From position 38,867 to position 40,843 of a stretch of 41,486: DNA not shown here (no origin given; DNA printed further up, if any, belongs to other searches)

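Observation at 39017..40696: TnsE-like protein in a non-canonical, apparently orphan position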

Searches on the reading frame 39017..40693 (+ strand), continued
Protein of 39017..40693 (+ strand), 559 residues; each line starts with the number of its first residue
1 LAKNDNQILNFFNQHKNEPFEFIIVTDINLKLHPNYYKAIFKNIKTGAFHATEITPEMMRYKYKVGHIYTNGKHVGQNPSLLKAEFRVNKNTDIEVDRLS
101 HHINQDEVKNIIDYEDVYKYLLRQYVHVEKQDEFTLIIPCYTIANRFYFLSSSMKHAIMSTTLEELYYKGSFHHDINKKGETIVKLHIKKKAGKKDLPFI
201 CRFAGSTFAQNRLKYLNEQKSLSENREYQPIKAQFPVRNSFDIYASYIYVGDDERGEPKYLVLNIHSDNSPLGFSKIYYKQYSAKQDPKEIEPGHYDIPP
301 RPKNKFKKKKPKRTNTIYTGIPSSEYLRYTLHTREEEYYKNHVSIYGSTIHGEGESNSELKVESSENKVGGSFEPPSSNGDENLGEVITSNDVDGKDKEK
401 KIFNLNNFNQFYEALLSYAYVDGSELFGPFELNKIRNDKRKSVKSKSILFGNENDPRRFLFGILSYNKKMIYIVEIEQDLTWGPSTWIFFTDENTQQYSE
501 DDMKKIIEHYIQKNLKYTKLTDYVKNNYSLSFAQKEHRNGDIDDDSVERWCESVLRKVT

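Call 45: search_protein_representatives(alignment_id=A1)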
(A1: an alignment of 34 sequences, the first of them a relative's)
Query: 34 sequences, 557 profile positions. Proteins with E-value up to 0.001 (for the whole library): 232; up to 1e-10: 151; up to 1e-30: 96. The best 150 are listed.
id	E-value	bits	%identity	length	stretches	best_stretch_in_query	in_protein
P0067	2.7e-238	808.8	-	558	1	1-553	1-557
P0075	1.9e-220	749.9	-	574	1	1-552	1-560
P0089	1.4e-218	743.7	-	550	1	1-555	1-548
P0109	2.7e-204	696.6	-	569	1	1-555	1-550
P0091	1.2e-181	621.9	-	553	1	7-552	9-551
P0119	6.3e-181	619.4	-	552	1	1-555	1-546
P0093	4.0e-180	616.8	-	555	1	1-554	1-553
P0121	1.3e-168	578.8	-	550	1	5-555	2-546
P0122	3.0e-150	518.2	-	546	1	9-552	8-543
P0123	2.9e-126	439.0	-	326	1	4-333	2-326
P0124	3.7e-106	372.6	-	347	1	206-553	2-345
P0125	1.7e-100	353.9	-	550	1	7-552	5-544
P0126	7.5e-100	351.8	-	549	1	6-552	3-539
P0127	3.4e-99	349.6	-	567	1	9-552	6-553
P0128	4.3e-99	349.3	-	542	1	5-552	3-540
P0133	3.1e-63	230.9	-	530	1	8-551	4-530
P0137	2.6e-62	227.9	-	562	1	14-553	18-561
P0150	2.8e-54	201.4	-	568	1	15-556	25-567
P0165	5.6e-47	177.3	-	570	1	1-552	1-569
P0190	6.6e-38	147.3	-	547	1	13-549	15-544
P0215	4.8e-25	104.9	-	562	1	17-552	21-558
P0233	1.7e-17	79.9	-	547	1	12-552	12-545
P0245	6.5e-14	68.1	-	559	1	17-550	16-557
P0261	1.0e-11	60.8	-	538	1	16-533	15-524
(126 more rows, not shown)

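Call 47: search_protein_families(library=ncbifam, proteins=[P0125, P0133, P0137, P0150, P0165, P0190, P0215, P0233, P0245, P0261], max_evalue=0.001)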
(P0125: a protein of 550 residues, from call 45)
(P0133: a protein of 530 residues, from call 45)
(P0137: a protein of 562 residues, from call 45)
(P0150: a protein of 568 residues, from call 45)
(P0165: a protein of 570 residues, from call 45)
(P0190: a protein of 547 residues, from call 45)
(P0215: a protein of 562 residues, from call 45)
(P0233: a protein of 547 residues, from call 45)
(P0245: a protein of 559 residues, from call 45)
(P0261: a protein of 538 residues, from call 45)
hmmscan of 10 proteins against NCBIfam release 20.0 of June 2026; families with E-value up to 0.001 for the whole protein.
P0125 (550 aa): 0 families

P0133 (530 aa): 0 families

P0137 (562 aa): 0 families

P0150 (568 aa): 0 families

P0165 (570 aa): 0 families

P0190 (547 aa): 0 families

P0215 (562 aa): 0 families

P0233 (547 aa): 0 families

P0245 (559 aa): 0 families

P0261 (538 aa): 0 families

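Call 48: search_protein_families(library=pfam, proteins=[P0125, P0133, P0137, P0150, P0165, P0190, P0215, P0233, P0245, P0261], max_evalue=0.001)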
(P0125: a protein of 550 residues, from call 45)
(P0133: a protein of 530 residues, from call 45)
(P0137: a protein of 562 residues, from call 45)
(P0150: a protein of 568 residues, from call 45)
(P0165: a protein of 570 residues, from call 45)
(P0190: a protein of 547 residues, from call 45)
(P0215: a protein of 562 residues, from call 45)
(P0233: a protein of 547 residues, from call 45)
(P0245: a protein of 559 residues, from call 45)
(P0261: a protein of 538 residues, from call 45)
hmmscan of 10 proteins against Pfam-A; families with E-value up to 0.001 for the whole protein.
P0125 (550 aa): 0 families

P0133 (530 aa): 0 families

P0137 (562 aa): 0 families

P0150 (568 aa): 0 families

P0165 (570 aa): 0 families

P0190 (547 aa): 0 families

P0215 (562 aa): 0 families

P0233 (547 aa): 0 families

P0245 (559 aa): 1 family
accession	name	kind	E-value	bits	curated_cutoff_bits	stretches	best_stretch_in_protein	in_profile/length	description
PF18623.6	TnsE_C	-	8.8e-07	29.3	26.7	1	415-554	3-145/145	TnsE C-terminal domain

P0261 (538 aa): 0 families

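Call 50: list_cluster_members(proteins=[P0125, P0133, P0137, P0150, P0165, P0190, P0215, P0233, P0245, P0261])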
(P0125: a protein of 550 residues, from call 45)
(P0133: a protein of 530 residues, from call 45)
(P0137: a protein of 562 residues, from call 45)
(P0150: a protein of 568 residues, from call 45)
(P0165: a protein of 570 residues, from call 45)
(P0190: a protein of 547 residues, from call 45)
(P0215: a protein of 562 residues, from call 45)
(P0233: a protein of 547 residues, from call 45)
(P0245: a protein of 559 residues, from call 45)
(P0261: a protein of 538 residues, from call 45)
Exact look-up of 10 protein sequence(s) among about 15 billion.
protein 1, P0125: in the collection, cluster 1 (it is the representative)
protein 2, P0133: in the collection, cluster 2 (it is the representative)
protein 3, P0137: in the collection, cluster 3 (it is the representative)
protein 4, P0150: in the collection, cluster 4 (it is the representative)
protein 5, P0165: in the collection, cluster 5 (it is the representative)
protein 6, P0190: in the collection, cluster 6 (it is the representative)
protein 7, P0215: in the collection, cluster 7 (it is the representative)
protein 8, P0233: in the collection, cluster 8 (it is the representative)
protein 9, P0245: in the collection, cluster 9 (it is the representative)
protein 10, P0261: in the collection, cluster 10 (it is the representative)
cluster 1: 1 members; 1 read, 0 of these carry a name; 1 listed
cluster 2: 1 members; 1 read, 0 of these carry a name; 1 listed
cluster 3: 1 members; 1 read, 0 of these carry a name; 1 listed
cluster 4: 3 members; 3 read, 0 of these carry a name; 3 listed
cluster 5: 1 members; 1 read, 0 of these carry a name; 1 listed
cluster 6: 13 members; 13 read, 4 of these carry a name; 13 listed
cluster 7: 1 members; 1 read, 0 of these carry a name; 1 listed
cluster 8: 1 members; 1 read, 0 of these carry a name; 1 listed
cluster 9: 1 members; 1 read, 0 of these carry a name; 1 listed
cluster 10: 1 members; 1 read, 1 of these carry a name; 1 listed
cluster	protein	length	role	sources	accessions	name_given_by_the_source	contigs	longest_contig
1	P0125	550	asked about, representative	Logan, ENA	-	-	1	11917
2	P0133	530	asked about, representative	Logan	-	-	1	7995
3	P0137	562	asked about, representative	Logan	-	-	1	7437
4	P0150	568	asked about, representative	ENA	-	-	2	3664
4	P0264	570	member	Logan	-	-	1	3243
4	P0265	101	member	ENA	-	-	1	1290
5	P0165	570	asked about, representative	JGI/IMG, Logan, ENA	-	-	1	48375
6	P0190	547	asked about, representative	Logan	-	-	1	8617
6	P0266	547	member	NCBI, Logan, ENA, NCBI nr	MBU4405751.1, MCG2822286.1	MAG: hypothetical protein KKG79_09140 [Acidobacteria bacterium] | hypothetical protein [Acidobacteriota bacterium]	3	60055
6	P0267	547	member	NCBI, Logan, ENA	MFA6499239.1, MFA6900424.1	MAG: hypothetical protein WC256_09485 [Desulfurivibrionaceae bacterium]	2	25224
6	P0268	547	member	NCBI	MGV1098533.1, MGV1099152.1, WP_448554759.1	hypothetical protein ACUUL3_07020 [Thiovibrio sp. JS02]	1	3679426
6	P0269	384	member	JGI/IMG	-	hypothetical protein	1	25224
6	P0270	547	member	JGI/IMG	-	-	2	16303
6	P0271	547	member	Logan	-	-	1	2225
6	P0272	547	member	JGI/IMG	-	-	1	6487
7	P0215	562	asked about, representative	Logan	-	-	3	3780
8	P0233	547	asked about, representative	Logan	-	-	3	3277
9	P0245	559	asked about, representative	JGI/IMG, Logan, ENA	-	-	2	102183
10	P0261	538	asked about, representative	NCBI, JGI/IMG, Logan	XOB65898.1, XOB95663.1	hypothetical protein ACMC5R_03885 [Deferribacteres bacterium DY0037]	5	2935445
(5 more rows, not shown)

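Call 51: find_encoding_contigs(protein=P0057, flank=10000, max_places=1)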
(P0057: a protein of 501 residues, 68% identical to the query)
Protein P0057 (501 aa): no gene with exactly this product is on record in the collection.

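Call 52: find_encoding_contigs(protein=P0053, flank=10000, max_places=1)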
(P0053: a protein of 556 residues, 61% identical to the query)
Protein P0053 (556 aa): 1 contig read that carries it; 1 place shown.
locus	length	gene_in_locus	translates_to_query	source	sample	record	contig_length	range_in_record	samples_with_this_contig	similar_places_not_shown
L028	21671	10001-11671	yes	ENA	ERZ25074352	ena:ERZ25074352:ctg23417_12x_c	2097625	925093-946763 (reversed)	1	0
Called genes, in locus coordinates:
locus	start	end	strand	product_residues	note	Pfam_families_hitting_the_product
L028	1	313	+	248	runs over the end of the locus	PF00106:adh_short, PF08659:KR, PF13561:adh_short_C2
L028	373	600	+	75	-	PF14573:PP-binding_2 (weak), PF00550:PP-binding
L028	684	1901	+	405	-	PF00109:ketoacyl-synt, PF02801:Ketoacyl-synt_C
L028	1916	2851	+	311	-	PF03255:ACCA, PF01039:Carboxyl_trans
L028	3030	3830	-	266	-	PF00929:RNase_T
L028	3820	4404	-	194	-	PF00697:PRAI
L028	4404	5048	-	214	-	PF00834:Ribul_P_3_epim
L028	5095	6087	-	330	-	PF13690:CheX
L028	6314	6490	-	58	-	-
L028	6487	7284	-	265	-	PF08668:HDOD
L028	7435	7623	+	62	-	PF00830:Ribosomal_L28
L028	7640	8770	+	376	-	PF07885:Ion_trans_2, PF02254:TrkA_N, PF02080:TrkA_C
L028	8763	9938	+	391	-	PF01960:ArgJ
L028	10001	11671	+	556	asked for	PF18623:TnsE_C (weak)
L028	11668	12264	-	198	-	-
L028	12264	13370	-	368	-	-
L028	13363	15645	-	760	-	PF13589:HATPase_c_3, PF02518:HATPase_c, PF14501:HATPase_c_5 (weak)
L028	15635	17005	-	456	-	PF07669:Eco57I, PF02384:N6_Mtase, PF22837:M_Eco57I_C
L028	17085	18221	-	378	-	PF06527:TniQ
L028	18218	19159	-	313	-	PF05621:TniB, PF13401:AAA_22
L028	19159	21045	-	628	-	PF09299:Mu-transpos_C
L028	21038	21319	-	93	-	PF08721:Tn7_Tnp_TnsA_C (weak)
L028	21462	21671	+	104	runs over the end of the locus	PF01527:HTH_Tnp_1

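Call 53: find_encoding_contigs(protein=P0080, flank=10000, max_places=1)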
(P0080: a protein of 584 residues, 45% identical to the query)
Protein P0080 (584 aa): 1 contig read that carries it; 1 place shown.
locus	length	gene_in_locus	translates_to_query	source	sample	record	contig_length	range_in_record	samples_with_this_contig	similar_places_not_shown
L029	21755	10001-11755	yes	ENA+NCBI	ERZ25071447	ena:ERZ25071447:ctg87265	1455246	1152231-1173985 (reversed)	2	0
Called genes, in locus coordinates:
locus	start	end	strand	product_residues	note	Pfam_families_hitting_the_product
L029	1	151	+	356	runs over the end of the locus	PF04748:Polysacc_deac_2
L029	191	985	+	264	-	PF02754:CCG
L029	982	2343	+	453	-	PF02589:LUD_dom, PF13187:Fer4_9 (faint), PF13183:Fer4_8, PF13237:Fer4_10 (faint), PF12838:Fer4_7 (weak), PF13534:Fer4_17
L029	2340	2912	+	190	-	PF02589:LUD_dom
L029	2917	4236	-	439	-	PF07602:DUF1565 (weak), PF22842:Pel9A-like_beta_helix, PF05048:NosD, PF14592:Chondroitinas_B, PF13229:Beta_helix, PF17161:DUF5123 (faint), PF13229:Beta_helix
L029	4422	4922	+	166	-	PF01565:FAD_binding_4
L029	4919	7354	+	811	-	PF02913:FAD-oxidase_C, PF02754:CCG (faint), PF12838:Fer4_7 (weak), PF13183:Fer4_8, PF13187:Fer4_9 (weak), PF13484:Fer4_16 (faint), PF13534:Fer4_17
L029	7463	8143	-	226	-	PF12762:DDE_Tnp_IS1595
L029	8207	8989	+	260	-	-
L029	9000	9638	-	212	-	PF00085:Thioredoxin (weak), PF13905:Thioredoxin_8 (faint)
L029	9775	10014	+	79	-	PF02481:DNA_processg_A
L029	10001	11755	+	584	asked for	-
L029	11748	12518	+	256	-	PF02481:DNA_processg_A, PF18306:LDcluster4 (faint)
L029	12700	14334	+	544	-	PF08479:POTRA_2, PF17287:POTRA_3, PF03865:ShlB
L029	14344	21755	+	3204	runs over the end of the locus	PF05860:TPS, PF13332:Fil_haemagg_2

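Call 54: find_encoding_contigs(protein=P0108, flank=10000, max_places=1)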
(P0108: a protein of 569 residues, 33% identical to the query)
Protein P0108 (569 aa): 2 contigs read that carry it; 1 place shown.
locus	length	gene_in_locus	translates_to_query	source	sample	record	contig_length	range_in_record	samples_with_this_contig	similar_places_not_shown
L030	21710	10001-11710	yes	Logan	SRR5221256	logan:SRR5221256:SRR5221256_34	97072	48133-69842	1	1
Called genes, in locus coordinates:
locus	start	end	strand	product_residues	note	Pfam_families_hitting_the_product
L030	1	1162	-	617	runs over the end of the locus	PF24190:OB_RNR_2nd (weak), PF00773:RNB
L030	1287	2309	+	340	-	PF02826:2-Hacid_dh_C (weak), PF03446:NAD_binding_2 (weak), PF03807:F420_oxidored (weak), PF07991:KARI_N, PF01450:KARI_C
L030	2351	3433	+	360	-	PF04748:Polysacc_deac_2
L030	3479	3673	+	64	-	PF02481:DNA_processg_A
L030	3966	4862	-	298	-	PF14280:DUF4365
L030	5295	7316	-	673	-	-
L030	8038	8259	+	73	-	PF05901:Excalibur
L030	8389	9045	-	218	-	PF04231:Endonuclease_1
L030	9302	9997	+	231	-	PF00149:Metallophos, PF12850:Metallophos_2 (weak)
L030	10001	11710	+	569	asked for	-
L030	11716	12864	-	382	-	PF06527:TniQ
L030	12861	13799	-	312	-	PF05621:TniB, PF13401:AAA_22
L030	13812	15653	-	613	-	PF13565:HTH_32 (faint), PF09299:Mu-transpos_C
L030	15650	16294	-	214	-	PF08722:Tn7_TnsA-like_N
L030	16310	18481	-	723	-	PF00082:Peptidase_S8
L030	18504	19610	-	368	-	PF00004:AAA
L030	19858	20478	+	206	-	PF02481:DNA_processg_A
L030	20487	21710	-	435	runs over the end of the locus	PF01225:Mur_ligase, PF08245:Mur_ligase_M, PF02875:Mur_ligase_C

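Call 56: find_related_loci(query=L003:20770-21414:-, collection=metagenome_contigs, flank=10000)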
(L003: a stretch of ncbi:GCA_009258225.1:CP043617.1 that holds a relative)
Query L003:20770-21414:- (215 aa) in metagenome_contigs; peptide patterns used: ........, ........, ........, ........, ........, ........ (x = any residue, [..] = any of these).
95 stretches matched a pattern; 2 encode a relative of the query (tblastn E <= 1e-3); 2 distinct loci.
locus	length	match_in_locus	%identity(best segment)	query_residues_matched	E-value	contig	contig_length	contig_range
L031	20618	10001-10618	56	1-206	6e-78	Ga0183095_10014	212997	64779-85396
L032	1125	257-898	56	1-214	1e-81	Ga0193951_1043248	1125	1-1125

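Call 59: search_protein_families(library=pfam, proteins=[L031:8839-9498:+, L031:8040-8843:+, L031:5074-8040:+, L031:18832-20559:-, L031:14720-15997:-, L031:17814-18836:+, L031:16777-17244:+, L003:11758-13050:+, L003:13108-15105:+, L003:15768-16817:+], max_evalue=0.01)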
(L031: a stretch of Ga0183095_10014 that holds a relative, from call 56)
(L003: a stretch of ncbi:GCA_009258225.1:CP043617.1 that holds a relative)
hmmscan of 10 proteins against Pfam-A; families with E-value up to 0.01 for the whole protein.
L031:8839-9498:+ (220 aa): 3 families
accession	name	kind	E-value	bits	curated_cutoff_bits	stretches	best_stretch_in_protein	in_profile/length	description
PF00730.31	HhH-GPD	-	5.2e-15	56.2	26.2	1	35-155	1-87/108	HhH-GPD superfamily base excision DNA repair protein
PF00633.29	HHH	-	2.7e-05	24.2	24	1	112-134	8-30/30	Helix-hairpin-helix motif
PF14520.12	HHH_5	-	0.00064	20.6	27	0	94-132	14-52/57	Helix-hairpin-helix domain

L031:8040-8843:+ (268 aa): 2 families
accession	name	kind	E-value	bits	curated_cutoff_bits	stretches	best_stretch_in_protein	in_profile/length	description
PF13277.11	YmdB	-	4.5e-92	308.3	27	1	5-247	2-248/253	YmdB-like protein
PF00149.33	Metallophos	-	8.6e-09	36.5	21.5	1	1-178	1-190/191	Calcineurin-like phosphoesterase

L031:5074-8040:+ (989 aa): 6 families
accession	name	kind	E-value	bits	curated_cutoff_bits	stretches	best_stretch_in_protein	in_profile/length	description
PF00270.35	DEAD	-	2e-23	83.4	26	1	479-638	1-164/167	DEAD/DEAH box helicase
PF17757.6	UvrB_inter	-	1e-21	77.3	22.9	1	102-189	1-88/91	UvrB interaction domain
PF00271.37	Helicase_C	-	2.1e-21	76.7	23.5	1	675-781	8-109/110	Helicase conserved C-terminal domain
PF03461.20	TRCF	-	8.2e-20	71.4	25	1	876-966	1-91/95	TRCF domain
PF02559.22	CarD_TRCF_RID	-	4e-19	68.9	23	1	354-410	1-57/57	CarD-like/TRCF RID domain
PF04851.21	ResIII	-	6.9e-11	42.8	22.5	1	479-633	5-162/164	Type III restriction enzyme, res subunit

L031:18832-20559:- (576 aa): 1 family
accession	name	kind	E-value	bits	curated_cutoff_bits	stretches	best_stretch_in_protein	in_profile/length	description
PF13589.12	HATPase_c_3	-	2.4e-07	31.3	25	1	1-78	45-116/137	Histidine kinase-, DNA gyrase B-, and HSP90-like ATPase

L031:14720-15997:- (426 aa): 0 families

L031:17814-18836:+ (341 aa): 1 family
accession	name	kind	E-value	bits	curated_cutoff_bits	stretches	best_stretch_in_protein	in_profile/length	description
PF00145.23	DNA_methylase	-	1.7e-65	222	22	1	5-336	2-322/324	C-5 cytosine-specific DNA methylase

L031:16777-17244:+ (156 aa): 4 families
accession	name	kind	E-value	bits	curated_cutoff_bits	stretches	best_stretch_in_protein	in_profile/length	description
PF00665.32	rve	-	3.2e-31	108.1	32.6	1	16-114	2-102/102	Integrase core domain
PF13333.12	rve_2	-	5.6e-09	36.5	22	1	121-156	1-35/56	Integrase core domain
PF13683.12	rve_3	-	2.9e-08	33.8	26.5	1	103-153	2-52/67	Integrase core domain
PF13610.12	DDE_Tnp_IS240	-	6.4e-05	23.6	27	1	20-148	2-127/139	DDE domain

L003:11758-13050:+ (431 aa): 2 families
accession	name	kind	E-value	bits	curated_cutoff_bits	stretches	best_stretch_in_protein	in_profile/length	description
PF01555.25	N6_N4_Mtase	-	0.0017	18.8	26.7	0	261-431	1-106/221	DNA methylase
PF01170.24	UPF0020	-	0.0064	16.6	22.3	0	253-272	112-133/197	RMKL-like, methyltransferase domain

L003:13108-15105:+ (666 aa): 2 families
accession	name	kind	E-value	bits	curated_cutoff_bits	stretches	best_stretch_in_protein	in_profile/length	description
PF13304.12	AAA_21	-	0.0031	18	27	1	36-89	1-70/304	AAA domain, putative AbiEii toxin, Type IV TA system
PF10367.15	zf-Vps39_C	-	0.0063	16.5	24.7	0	314-332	6-24/41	Vacuolar sorting protein 39 C-terminal zinc finger domain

L003:15768-16817:+ (350 aa): 0 families

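Call 63: search_solved_structures(query=A2, max_evalue=10, show_alignments=1)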
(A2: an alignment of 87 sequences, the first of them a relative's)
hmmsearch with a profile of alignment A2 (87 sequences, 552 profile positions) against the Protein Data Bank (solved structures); distinct sequences matched with E-value up to 10: 4.
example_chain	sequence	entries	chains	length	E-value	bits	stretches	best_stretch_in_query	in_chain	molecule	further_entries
5d17_A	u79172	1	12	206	2.2e-05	26.4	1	359-547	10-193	Transposon Tn7 transposition protein TnsE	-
9d5l_A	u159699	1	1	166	6.5e-05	24.9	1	400-550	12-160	TnsE, Tn7 transposition protein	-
5d16_A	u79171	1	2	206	0.0001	24.3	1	359-547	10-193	Transposon Tn7 transposition protein TnsE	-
10op_S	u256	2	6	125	1.9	10.1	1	66-107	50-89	294S Heavy Chain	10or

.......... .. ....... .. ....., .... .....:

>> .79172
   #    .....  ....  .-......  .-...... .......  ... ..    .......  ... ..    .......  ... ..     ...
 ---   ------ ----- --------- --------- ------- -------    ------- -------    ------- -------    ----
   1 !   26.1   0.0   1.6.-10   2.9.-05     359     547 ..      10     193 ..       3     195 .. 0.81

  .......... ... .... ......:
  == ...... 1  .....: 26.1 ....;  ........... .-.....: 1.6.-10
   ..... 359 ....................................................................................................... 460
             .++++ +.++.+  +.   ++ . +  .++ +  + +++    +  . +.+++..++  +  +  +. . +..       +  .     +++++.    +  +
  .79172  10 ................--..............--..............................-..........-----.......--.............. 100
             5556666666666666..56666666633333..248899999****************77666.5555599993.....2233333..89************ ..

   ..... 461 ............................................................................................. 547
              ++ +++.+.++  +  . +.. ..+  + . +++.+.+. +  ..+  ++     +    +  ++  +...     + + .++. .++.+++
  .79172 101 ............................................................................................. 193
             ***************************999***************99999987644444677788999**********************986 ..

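Call 71: search_dna_similar(query=window:39017-40693:+, collection=plasmids, mode=protein, max_evalue=0.001, max_rows=20)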
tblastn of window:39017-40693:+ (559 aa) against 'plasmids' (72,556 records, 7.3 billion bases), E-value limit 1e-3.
No match.
